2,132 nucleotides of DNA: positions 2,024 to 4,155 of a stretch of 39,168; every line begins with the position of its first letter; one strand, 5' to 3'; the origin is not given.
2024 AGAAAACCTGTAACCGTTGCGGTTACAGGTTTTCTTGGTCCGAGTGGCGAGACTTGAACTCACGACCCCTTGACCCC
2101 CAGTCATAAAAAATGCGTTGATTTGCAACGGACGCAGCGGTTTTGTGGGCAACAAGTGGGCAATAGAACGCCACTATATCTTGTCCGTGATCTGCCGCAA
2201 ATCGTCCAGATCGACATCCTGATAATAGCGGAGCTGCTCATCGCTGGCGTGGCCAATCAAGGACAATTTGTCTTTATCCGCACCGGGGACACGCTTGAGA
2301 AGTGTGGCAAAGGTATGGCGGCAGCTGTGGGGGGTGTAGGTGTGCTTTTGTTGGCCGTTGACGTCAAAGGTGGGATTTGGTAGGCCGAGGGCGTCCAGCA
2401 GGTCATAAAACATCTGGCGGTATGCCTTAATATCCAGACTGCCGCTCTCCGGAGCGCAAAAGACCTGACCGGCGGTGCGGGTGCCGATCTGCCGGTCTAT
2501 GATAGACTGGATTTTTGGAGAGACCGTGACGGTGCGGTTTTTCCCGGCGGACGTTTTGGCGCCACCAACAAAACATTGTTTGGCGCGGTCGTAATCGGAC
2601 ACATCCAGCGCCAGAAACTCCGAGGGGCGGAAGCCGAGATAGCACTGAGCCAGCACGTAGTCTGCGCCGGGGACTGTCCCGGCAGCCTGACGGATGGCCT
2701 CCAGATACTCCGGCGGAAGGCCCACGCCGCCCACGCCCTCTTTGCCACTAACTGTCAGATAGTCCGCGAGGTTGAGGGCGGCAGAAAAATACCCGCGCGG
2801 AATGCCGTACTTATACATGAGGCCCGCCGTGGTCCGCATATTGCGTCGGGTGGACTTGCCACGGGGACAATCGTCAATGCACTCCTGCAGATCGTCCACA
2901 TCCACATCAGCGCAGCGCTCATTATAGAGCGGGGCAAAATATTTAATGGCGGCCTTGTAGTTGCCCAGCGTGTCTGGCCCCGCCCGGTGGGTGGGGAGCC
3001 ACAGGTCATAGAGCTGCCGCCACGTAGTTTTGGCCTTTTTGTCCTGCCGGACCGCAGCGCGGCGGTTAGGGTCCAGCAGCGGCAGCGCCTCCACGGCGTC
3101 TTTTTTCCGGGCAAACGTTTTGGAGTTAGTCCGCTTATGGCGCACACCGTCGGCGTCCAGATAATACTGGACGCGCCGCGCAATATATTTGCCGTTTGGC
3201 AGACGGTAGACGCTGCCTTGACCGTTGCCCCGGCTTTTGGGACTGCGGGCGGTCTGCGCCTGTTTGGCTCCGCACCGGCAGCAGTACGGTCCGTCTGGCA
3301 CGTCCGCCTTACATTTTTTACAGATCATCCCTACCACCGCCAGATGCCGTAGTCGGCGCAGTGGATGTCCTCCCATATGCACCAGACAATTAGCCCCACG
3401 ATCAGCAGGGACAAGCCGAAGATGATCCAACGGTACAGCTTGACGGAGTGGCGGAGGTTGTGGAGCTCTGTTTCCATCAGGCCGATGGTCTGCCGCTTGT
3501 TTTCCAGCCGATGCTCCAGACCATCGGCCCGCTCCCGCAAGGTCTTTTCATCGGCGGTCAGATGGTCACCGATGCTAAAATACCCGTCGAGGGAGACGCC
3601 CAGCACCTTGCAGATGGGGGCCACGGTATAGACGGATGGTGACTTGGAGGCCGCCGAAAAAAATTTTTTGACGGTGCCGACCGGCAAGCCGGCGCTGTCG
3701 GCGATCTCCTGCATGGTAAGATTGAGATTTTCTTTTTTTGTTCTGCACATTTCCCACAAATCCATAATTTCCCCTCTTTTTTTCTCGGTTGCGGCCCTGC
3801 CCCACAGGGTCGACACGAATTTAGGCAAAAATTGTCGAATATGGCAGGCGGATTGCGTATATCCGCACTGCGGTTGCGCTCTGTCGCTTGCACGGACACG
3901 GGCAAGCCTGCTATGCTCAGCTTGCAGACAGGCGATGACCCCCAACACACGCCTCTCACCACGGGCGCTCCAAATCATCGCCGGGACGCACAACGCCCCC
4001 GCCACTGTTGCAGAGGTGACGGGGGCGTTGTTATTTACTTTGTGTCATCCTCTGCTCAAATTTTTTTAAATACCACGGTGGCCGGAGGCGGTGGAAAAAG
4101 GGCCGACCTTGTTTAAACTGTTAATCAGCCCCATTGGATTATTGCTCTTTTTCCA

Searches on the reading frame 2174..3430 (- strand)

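Call 5: search_protein_families(library=pfam, proteins=[window:2174-3430:-], max_evalue=0.01)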
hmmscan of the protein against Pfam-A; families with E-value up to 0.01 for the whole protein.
window:2174-3430:- (418 aa): 1 family
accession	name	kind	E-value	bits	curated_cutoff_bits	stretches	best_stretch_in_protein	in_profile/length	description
PF00589.27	Phage_integrase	-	5e-09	36.6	27.1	1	262-407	31-169/172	Phage integrase family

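Call 6: search_protein_families(library=phrogs, proteins=[window:2174-3430:-], max_evalue=0.001)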
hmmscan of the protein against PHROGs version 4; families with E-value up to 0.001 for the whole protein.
window:2174-3430:- (418 aa): 2 families
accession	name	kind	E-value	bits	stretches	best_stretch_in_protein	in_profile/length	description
phrog_1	-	integration and excision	1.1e-40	141.5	1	74-418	114-447/611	integrase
phrog_216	-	integration and excision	6.4e-14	52.7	1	263-417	84-235/301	integrase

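Call 21: search_protein_families(library=ncbifam, proteins=[window:2174-3430:-], max_evalue=0.001)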
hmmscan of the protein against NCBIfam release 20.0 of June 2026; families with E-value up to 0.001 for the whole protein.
window:2174-3430:- (418 aa): 4 families
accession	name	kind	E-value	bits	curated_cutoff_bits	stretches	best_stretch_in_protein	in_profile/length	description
NF040815.2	recomb_XerA_Arch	equivalog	4.1e-13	49.5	220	1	266-413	125-261/263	site-specific tyrosine recombinase/integron integrase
TIGR02224.1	recomb_XerC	equivalog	2.3e-06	27.2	335.15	1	266-416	141-287/295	tyrosine recombinase XerC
TIGR02225.1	recomb_XerD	equivalog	0.0004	19.8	329.6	0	266-415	137-283/290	site-specific tyrosine recombinase XerD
NF001399.0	PRK00283.1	subfamily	0.00079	18.7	279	0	266-415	147-292/300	tyrosine recombinase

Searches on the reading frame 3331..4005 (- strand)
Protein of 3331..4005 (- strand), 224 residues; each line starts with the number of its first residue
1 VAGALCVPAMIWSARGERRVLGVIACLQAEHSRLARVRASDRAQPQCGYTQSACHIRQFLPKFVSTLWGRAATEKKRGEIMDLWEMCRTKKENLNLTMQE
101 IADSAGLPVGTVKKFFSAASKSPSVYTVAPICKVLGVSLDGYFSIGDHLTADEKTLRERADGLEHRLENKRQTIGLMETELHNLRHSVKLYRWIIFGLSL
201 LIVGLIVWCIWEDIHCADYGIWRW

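Call 5: search_protein_families(library=pfam, proteins=[window:3331-4005:-], max_evalue=0.01)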
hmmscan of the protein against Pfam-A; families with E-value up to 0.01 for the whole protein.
window:3331-4005:- (224 aa): 1 family
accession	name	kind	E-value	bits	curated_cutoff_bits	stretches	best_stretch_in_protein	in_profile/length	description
PF01381.28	HTH_3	-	1.2e-06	28.9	23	1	91-140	5-53/55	Helix-turn-helix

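Call 6: search_protein_families(library=phrogs, proteins=[window:3331-4005:-], max_evalue=0.001)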
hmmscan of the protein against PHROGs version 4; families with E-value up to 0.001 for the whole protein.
window:3331-4005:- (224 aa): 3 families
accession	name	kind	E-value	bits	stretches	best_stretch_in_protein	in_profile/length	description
phrog_8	-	transcription regulation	7.3e-05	23.4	1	91-140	86-133/346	transcriptional regulator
phrog_32768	-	unknown function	0.00066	19.5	1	83-140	10-67/446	-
phrog_4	-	transcription regulation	0.00069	19.7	1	80-147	134-195/400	transcriptional repressor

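Call 48: search_protein_families(library=padloc, proteins=[window:3331-4005:-], max_evalue=0.01)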
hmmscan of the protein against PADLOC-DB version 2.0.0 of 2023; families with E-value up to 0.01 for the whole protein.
window:3331-4005:- (224 aa): 0 families
